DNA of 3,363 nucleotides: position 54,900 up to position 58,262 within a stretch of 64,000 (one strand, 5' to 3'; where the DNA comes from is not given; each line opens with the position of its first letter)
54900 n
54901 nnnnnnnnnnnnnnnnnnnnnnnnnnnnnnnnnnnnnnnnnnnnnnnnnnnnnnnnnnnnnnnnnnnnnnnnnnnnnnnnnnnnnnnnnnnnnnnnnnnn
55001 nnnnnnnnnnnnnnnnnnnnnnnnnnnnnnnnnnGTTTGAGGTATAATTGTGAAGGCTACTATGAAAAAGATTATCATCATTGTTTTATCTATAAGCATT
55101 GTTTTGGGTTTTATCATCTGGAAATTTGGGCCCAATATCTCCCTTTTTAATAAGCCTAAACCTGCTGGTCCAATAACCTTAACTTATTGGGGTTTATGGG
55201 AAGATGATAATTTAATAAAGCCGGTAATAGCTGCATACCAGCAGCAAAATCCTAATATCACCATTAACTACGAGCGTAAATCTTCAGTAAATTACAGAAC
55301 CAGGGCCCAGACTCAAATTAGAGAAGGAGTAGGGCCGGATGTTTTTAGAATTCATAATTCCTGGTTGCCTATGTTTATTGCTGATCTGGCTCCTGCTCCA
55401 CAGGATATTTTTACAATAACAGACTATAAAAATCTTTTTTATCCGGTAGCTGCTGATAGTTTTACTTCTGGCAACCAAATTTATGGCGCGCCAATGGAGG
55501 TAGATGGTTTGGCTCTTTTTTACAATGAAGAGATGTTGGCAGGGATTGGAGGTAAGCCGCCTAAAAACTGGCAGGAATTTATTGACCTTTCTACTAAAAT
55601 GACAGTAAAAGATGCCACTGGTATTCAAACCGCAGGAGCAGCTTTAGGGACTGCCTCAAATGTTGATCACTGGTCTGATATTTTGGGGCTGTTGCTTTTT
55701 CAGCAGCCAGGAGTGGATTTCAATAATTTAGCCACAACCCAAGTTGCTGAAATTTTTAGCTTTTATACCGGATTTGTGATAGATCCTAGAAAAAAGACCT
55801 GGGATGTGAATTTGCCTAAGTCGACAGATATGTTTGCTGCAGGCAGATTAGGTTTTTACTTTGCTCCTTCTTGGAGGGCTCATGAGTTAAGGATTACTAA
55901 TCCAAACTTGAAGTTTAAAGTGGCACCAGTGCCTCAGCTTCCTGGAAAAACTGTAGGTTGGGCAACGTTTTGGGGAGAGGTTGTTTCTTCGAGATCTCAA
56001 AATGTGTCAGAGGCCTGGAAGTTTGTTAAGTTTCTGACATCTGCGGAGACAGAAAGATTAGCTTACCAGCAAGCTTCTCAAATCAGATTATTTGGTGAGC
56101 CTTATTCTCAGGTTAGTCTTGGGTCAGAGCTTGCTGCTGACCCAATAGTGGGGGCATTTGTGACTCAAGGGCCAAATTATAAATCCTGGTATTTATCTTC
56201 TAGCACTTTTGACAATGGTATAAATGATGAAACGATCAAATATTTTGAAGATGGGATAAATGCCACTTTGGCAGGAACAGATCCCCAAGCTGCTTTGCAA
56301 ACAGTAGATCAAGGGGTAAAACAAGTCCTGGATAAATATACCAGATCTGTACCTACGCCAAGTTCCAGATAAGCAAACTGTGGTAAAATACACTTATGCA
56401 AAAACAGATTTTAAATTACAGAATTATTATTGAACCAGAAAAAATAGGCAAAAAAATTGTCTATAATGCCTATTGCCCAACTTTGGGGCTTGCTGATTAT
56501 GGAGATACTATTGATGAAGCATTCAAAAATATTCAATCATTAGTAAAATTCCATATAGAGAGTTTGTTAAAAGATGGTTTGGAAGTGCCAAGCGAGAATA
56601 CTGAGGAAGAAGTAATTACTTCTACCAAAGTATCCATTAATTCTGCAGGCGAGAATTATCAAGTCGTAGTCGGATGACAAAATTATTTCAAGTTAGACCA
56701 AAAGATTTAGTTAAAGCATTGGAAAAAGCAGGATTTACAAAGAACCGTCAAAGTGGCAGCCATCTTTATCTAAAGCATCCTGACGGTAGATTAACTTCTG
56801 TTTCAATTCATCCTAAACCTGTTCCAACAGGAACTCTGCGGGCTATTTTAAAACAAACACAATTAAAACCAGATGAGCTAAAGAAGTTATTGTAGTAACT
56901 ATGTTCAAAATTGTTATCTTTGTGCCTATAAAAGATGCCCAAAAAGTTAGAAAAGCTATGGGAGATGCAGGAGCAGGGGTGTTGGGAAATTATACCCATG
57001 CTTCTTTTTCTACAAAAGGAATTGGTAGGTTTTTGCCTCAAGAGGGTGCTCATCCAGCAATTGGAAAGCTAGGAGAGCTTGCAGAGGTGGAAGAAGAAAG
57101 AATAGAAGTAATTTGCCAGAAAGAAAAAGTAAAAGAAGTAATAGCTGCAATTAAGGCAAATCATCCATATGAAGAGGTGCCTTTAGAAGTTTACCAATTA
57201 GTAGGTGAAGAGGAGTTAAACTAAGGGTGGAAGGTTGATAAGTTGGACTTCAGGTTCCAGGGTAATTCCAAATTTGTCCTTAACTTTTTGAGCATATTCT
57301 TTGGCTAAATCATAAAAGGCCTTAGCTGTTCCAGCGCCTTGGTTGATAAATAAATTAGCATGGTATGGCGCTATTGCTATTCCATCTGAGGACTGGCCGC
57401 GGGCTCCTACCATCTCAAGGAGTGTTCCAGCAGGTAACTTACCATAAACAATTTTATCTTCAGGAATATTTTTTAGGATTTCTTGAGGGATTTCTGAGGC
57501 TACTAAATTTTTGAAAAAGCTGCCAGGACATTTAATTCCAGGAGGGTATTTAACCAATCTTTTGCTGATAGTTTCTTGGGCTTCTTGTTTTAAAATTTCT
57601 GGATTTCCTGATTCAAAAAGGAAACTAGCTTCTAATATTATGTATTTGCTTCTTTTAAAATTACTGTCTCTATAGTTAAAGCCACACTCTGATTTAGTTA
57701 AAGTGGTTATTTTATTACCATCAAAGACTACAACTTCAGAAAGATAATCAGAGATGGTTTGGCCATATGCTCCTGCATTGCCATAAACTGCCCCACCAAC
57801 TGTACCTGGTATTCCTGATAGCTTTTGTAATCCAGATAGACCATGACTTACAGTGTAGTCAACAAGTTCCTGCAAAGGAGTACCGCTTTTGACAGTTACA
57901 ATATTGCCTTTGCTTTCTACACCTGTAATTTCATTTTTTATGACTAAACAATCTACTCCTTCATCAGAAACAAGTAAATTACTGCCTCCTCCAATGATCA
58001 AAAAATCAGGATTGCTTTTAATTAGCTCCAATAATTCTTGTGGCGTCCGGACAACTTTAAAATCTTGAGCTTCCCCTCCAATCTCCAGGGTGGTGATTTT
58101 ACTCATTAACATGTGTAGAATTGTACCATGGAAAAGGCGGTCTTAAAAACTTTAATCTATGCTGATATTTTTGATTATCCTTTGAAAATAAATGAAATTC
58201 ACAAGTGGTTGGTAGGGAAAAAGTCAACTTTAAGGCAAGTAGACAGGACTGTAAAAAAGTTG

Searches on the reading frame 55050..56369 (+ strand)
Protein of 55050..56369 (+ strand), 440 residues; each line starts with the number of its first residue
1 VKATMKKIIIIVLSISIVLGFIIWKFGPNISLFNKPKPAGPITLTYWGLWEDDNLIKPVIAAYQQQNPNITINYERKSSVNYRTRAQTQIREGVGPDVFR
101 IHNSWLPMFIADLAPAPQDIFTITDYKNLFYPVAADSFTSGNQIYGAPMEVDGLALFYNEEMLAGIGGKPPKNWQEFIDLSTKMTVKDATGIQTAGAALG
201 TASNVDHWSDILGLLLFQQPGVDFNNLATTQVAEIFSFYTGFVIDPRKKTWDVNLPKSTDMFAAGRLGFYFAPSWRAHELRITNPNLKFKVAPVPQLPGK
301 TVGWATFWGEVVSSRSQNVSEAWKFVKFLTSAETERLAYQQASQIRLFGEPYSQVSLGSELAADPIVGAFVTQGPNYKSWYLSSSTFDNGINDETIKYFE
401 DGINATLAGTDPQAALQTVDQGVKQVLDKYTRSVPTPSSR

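Call 70: search_protein_families(library=pfam, proteins=[window:55050-56369:+], max_evalue=0.001)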
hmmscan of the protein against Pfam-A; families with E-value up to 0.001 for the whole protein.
window:55050-56369:+ (440 aa): 2 families
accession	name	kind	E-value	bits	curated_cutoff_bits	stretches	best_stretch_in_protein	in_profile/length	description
PF01547.30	SBP_bac_1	-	3.7e-30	106.4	26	1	55-334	10-305/307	Bacterial extracellular solute-binding protein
PF13416.11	SBP_bac_8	-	1e-26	94.8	27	1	60-340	3-254/279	Bacterial extracellular solute-binding protein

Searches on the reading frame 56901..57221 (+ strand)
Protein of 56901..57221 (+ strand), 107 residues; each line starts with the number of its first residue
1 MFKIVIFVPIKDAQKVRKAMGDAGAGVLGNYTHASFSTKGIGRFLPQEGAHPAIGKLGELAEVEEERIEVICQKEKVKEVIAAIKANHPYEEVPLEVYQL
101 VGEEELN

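Call 70: search_protein_families(library=pfam, proteins=[window:56901-57221:+], max_evalue=0.001)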
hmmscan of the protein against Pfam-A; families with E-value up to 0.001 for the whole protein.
window:56901-57221:+ (107 aa): 1 family
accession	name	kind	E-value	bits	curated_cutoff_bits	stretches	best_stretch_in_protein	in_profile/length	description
PF00543.27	P-II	-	0.00068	20.4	25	1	1-87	1-77/102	Nitrogen regulatory protein P-II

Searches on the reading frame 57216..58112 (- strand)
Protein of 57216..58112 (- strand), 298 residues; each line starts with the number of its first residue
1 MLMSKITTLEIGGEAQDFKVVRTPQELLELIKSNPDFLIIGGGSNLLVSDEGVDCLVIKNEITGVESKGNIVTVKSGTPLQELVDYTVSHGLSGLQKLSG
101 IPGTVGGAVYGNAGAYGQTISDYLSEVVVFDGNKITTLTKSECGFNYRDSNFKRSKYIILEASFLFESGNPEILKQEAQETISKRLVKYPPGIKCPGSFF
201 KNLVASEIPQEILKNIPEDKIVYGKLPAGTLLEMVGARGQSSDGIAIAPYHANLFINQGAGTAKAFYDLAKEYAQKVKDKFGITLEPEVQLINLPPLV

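Call 70: search_protein_families(library=pfam, proteins=[window:57216-58112:-], max_evalue=0.001)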
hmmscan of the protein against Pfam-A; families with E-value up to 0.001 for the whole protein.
window:57216-58112:- (298 aa): 2 families
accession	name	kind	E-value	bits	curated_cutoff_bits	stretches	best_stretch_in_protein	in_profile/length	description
PF02873.21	MurB_C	-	4.6e-19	68.9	27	1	175-292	3-99/99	UDP-N-acetylenolpyruvoylglucosamine reductase, C-terminal domain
PF01565.28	FAD_binding_4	-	3.1e-16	59.8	26.4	1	33-131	23-130/139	FAD binding domain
